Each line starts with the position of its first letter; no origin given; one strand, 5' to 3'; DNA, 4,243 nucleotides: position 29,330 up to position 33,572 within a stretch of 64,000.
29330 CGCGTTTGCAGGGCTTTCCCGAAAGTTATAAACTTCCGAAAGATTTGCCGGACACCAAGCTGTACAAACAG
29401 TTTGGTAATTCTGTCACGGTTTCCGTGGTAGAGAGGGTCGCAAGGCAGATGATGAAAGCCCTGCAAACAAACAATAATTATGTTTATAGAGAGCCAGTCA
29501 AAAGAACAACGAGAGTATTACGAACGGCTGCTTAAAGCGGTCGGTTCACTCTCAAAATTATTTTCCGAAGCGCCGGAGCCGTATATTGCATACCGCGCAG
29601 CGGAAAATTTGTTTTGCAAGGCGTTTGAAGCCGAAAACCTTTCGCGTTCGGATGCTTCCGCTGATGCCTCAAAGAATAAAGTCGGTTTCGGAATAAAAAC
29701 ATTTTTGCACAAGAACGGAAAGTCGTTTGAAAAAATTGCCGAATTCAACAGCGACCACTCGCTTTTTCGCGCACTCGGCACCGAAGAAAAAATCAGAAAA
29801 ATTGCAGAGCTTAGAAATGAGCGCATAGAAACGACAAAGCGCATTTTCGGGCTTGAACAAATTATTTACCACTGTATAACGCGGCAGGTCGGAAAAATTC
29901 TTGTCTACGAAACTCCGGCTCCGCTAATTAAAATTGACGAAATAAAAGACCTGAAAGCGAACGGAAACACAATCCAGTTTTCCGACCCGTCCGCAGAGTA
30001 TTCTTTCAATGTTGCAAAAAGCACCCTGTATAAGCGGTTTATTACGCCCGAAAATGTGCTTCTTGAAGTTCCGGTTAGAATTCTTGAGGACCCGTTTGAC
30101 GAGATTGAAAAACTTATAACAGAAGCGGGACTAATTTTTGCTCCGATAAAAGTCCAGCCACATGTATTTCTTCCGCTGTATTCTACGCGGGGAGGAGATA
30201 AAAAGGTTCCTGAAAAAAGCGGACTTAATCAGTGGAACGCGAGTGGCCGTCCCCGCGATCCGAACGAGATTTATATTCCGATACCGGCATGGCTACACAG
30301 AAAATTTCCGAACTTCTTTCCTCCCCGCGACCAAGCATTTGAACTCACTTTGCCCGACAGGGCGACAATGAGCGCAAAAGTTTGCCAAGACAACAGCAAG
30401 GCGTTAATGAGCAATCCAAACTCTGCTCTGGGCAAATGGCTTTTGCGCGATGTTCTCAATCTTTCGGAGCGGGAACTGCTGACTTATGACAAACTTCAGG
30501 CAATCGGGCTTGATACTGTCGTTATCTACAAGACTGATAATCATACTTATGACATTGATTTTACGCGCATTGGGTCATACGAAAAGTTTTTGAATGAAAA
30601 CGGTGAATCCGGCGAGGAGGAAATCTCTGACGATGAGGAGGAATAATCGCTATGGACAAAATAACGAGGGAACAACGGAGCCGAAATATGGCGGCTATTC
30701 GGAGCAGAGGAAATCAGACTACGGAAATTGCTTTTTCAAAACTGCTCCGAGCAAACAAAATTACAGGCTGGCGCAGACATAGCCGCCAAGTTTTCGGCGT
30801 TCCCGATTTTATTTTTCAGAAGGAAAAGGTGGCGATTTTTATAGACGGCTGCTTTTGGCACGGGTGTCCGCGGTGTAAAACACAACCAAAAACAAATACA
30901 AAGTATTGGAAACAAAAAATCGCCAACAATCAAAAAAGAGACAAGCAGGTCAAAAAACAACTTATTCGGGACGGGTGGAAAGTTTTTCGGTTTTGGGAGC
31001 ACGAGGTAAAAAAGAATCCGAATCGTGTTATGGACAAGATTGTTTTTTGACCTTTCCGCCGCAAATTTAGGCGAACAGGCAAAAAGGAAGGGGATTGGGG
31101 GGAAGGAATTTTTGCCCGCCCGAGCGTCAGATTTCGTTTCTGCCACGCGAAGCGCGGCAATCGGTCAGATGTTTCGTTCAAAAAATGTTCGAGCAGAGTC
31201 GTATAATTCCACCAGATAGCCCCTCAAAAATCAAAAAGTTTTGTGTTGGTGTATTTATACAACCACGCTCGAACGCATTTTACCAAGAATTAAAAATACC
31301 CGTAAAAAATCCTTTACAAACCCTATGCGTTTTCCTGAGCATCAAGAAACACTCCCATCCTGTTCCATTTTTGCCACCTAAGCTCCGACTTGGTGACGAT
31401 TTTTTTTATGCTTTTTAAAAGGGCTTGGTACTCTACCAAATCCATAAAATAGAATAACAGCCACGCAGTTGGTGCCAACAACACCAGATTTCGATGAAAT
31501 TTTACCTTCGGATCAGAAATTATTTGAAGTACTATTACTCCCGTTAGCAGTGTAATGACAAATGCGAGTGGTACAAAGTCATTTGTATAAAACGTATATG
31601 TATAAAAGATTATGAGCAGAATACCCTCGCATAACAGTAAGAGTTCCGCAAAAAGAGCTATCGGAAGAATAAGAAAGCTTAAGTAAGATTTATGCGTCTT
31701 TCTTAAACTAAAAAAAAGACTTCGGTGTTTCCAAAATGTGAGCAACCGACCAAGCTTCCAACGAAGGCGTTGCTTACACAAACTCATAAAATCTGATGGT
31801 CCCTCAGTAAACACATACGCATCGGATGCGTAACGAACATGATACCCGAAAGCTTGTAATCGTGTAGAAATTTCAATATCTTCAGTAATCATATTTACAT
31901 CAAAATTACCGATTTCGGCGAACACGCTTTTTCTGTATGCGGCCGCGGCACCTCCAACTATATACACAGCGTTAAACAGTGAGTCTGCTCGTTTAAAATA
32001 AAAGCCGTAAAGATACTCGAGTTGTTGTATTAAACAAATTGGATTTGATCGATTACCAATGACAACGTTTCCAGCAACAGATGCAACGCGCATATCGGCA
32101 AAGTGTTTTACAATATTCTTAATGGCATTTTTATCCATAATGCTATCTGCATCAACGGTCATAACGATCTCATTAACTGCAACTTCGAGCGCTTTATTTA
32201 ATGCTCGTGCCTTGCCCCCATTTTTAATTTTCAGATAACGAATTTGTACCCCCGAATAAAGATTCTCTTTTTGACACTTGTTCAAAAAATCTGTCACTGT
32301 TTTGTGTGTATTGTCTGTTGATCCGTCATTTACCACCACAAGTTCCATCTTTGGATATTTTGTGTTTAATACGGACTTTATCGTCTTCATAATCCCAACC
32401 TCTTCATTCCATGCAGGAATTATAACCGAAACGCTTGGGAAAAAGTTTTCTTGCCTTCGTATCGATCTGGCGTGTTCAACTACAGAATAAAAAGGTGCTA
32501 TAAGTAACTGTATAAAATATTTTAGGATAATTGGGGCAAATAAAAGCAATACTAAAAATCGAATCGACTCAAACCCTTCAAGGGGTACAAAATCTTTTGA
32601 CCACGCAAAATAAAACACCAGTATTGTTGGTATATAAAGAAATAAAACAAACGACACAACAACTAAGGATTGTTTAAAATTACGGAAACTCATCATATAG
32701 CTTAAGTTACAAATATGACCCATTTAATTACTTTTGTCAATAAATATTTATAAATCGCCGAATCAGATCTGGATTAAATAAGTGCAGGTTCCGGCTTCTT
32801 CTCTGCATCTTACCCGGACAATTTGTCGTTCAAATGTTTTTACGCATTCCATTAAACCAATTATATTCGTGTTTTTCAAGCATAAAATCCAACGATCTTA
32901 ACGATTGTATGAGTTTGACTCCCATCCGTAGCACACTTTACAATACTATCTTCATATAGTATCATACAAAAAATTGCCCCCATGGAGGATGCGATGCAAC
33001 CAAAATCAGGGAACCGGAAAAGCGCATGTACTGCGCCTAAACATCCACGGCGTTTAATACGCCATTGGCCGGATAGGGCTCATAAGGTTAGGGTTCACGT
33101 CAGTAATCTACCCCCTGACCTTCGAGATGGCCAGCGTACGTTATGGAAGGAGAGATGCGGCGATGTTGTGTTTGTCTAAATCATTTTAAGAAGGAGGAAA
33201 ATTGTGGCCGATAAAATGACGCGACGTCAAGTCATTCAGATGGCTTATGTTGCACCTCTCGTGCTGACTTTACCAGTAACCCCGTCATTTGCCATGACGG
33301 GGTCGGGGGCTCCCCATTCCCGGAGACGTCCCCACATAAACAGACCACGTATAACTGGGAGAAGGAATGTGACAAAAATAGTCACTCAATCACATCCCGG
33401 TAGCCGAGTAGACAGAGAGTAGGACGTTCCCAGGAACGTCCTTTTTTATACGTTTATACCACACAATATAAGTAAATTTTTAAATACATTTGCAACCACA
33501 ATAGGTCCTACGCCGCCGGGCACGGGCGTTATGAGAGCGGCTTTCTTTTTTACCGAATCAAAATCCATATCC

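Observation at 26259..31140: Accessory islet downstream of tRNA-Leu: NTase-PHP pair plus a Dcm-REase-Vsr cassette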

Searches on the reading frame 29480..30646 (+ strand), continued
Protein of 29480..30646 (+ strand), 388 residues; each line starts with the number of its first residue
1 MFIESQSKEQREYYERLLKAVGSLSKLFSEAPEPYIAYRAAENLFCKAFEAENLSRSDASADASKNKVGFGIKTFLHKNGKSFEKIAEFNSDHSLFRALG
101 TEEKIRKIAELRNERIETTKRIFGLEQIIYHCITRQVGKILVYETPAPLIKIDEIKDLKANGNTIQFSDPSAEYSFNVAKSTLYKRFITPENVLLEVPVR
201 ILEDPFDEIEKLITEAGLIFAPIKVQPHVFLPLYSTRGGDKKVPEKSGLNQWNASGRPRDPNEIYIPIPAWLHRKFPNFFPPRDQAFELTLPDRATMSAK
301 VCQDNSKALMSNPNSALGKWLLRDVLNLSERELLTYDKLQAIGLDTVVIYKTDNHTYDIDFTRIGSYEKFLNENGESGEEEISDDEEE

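Call 99: fold_search(model_id=the predicted structure, library=pdb)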
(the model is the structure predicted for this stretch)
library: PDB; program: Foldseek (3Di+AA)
matches with E <= 10: 923; with E <= 0.001: 6
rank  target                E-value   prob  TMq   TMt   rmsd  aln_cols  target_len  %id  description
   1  4rct_A                4.5e-07  1.00  0.30  0.33  18.1       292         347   15  Crystal structure of R-protein of NgoAVII restriction endonuclease (released 2014-12-24)
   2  4rdm_B                2.6e-06  1.00  0.29  0.64   3.9       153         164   22  Crystal structure of R.NgoAVII restriction endonuclease B3 domain with cognate DNA (released 2014-12-24)
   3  4rd5_A                3.8e-06  1.00  0.29  0.66   3.7       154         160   22  Crystal structure of R.NgoAVII restriction endonuclease B3 domain with cognate DNA (released 2014-12-24)
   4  4rdm_A                3.8e-06  1.00  0.28  0.62   4.1       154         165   22  Crystal structure of R.NgoAVII restriction endonuclease B3 domain with cognate DNA (released 2014-12-24)
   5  4rd5_B                4.8e-06  1.00  0.29  0.66   3.6       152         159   22  Crystal structure of R.NgoAVII restriction endonuclease B3 domain with cognate DNA (released 2014-12-24)
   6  2c1l_A                2.6e-04  0.90  0.20  0.21  19.3       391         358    9  Structure of the BfiI restriction endonuclease (released 2005-10-07)
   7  3zi5_A                3.2e-03  1.00  0.21  0.44   6.4       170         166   11  Crystal STRUCTURE OF RESTRICTION ENDONUCLEASE BFII C-TERMINAL RECOGNITION DOMAIN IN COMPLEX WITH COGNATE DNA (released 2014-01-15)
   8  6c5d_B                1.9e-02  0.99  0.19  0.48   5.3       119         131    8  N-terminal domain of Helicobacter pylori LlaJI.R1 (released 2018-06-27)
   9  1yel_MODEL_1_A        2.4e-02  0.98  0.19  0.55   4.7       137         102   13  Structure of the hypothetical Arabidopsis thaliana protein At1g16640.1 (released 2005-01-18)
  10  4ldu                  2.9e-02  0.72  0.18  0.21  13.7       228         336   11  Crystal structure of the DNA binding domain of Arabidopsis thaliana auxin response factor 5 (released 2014-02-12)
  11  6c5d_A                3.4e-02  0.97  0.18  0.49   7.5       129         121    8  N-terminal domain of Helicobacter pylori LlaJI.R1 (released 2018-06-27)
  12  8oj1_A                3.6e-02  0.87  0.21  0.26  11.3       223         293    9  Crystal structure of the DNA binding domain of M. polymorpha Auxin Response Factor 2 (MpARF2) in complex with High Aff (released 2024-04-03)
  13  6sdg_B                3.8e-02  0.75  0.19  0.23  11.7       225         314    9  Crystal structure of the DNA binding domain of M. polymorpha Auxin Response Factor 2 (MpARF2) in complex with High Aff (released 2020-04-08)
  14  6sdg_A                4.2e-02  0.38  0.14  0.17  14.4       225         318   12  Crystal structure of the DNA binding domain of M. polymorpha Auxin Response Factor 2 (MpARF2) in complex with High Aff (released 2020-04-08)
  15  4ldx_A                5.0e-02  0.69  0.19  0.22  12.8       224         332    8  Crystal structure of the DNA binding domain of arabidopsis thaliana auxin response factor 1 (ARF1) in complex with pro (released 2014-02-12)
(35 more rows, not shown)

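Call 101: search_solved_structures(query=A4, max_evalue=10, show_alignments=2)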
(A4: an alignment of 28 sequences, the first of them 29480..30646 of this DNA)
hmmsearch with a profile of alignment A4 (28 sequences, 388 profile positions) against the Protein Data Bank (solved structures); distinct sequences matched with E-value up to 10: 0.

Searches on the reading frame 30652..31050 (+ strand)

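Call 8: search_protein_families(library=pfam, proteins=[window:30652-31050:+], max_evalue=0.01)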
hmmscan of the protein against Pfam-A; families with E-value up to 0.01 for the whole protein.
window:30652-31050:+ (132 aa): 3 families
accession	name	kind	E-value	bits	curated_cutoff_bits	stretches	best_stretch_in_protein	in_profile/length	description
PF03852.21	Vsr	-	2.8e-20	72.4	27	1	1-71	1-69/74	DNA mismatch endonuclease Vsr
PF04480.18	DUF559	-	9.9e-10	38.7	20.6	1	92-131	66-105/109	Protein of unknown function (DUF559)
PF18741.7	MTES_1575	-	2.4e-05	24.8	38.2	1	90-131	52-93/96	REase_MTES_1575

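Call 9: search_protein_families(library=padloc, proteins=[window:30652-31050:+], max_evalue=0.01)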
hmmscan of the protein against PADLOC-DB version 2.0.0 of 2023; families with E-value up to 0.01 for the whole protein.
window:30652-31050:+ (132 aa): 1 family
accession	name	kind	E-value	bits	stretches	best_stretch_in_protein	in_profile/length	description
PDLC03397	Vsr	-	1.6e-16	58.8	1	6-120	7-120/156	Type II nicking endonuclease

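Call 10: search_protein_families(library=ncbifam, proteins=[window:30652-31050:+], max_evalue=0.01)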
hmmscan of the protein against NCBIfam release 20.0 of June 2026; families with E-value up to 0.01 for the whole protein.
window:30652-31050:+ (132 aa): 1 family
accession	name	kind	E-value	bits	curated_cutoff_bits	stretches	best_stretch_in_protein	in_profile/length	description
TIGR00632.1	vsr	subfamily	2.8e-36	124.4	97.85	1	1-118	2-119/119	DNA mismatch endonuclease Vsr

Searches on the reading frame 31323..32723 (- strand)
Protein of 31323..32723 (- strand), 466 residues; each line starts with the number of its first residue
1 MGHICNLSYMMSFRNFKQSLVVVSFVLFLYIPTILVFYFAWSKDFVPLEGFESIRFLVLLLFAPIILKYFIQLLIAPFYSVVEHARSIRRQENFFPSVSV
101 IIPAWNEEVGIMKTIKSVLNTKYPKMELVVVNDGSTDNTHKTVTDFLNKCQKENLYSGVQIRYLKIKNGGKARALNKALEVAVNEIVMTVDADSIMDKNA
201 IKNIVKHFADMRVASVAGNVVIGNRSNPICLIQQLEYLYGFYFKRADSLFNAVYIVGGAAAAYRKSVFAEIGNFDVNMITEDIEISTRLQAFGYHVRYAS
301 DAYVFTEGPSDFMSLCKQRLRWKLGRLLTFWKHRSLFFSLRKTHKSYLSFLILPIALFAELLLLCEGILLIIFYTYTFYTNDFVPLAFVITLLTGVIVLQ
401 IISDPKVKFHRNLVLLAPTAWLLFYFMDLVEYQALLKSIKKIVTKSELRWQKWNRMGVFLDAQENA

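Call 8: search_protein_families(library=pfam, proteins=[window:31323-32723:-], max_evalue=0.01)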
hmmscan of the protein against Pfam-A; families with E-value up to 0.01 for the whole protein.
window:31323-32723:- (466 aa): 5 families
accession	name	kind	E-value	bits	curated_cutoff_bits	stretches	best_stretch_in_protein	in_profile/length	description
PF00535.33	Glycos_transf_2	-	7.6e-32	111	23.3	1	99-271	1-167/168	Glycosyl transferase family 2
PF13641.12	Glyco_tranf_2_3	-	1.4e-28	100.9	27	1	96-323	1-228/230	Glycosyltransferase like family 2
PF13632.12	Glyco_trans_2_3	-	3.9e-25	89.3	27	1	186-397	1-197/198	Glycosyl transferase family group 2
PF13506.12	Glyco_transf_21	-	1e-12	48.3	21.7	1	170-323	17-173/174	Glycosyl transferase family 21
PF10111.15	Glyco_tranf_2_2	-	9e-09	35.6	27.3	1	99-291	1-201/276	Glycosyltransferase like family 2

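Call 10: search_protein_families(library=ncbifam, proteins=[window:31323-32723:-], max_evalue=0.01)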
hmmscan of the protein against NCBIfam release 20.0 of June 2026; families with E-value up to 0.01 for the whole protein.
window:31323-32723:- (466 aa): 29 families (the best 25 are shown)
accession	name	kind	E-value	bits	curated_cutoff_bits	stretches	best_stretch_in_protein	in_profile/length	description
TIGR03937.1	PgaC_IcaA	equivalog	5.5e-60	203.4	422.3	1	59-453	4-401/407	poly-beta-1,6-N-acetyl-D-glucosamine synthase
TIGR03111.1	glyc2_xrt_Gpos1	hypoth_equivalog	4.9e-32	111.3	363.95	1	54-393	7-352/439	TIGR03111 family XrtG-associated glycosyltransferase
TIGR04242.1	nodulat_NodC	equivalog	4.4e-24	85.2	550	1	82-365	34-319/395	chitooligosaccharide synthase NodC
TIGR03030.1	CelA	equivalog_domain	9.8e-22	76.7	699.1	2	11-209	46-254/714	UDP-forming cellulose synthase catalytic subunit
TIGR03965.1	mycofact_glyco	equivalog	1.5e-21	76.8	280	1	91-320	70-294/467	mycofactocin biosynthesis glycosyltransferase MftF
NF041875.1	EPS_EpsD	equivalog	8.6e-19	68.1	370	1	98-312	1-213/325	exopolysaccharide biosynthesis glycosyltransferase EpsD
TIGR04283.1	glyco_like_mftF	equivalog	1.9e-18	66.9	182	1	98-297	1-176/221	TIGR04283 family arsenosugar biosynthesis glycosyltransferase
NF041394.1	GtaseAglG_Halo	equivalog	9.6e-15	54.6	440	1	98-304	3-213/304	glucosyl-dolichyl phosphate glucuronosyltransferase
NF053846.1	glyco_with_XrtP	equivalog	1.1e-14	54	520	2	97-228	42-180/440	XrtP-associated glycosyltransferase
NF038299.1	EPS_HpsN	equivalog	3.9e-14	52.3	425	1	96-224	1-123/317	hormogonium polysaccharide biosynthesis glycosyltransferase HpsN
NF007482.0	PRK10073.1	equivalog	7.9e-14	51.4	423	1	95-206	5-108/334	glycosyltransferase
NF047683.1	TeichurnBiosyTuaG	equivalog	1.7e-13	50.8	400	1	95-208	5-111/252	teichuronic acid biosynthesis protein TuaG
NF050050.1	ProtGlycPglI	equivalog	2.5e-13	50.1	500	1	96-223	2-122/306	GalNAc(5)-diNAcBac-PP-undecaprenol beta-1,3-glucosyltransferase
TIGR03469.1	HpnB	hypoth_equivalog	2.9e-13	49.6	379.25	1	90-213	38-165/386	hopene-associated glycosyltransferase HpnB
NF008558.0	PRK11498.1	equivalog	2.2e-12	45.7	992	1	84-392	261-569/872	UDP-forming cellulose synthase catalytic subunit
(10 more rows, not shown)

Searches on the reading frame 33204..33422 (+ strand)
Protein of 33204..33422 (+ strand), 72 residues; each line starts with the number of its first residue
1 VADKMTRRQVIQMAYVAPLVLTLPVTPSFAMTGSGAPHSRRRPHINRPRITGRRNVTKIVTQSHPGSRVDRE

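Call 113: search_protein_families(library=pfam, proteins=[window:33204-33422:+], max_evalue=0.001)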
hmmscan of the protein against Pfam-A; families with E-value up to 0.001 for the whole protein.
window:33204-33422:+ (72 aa): 0 families
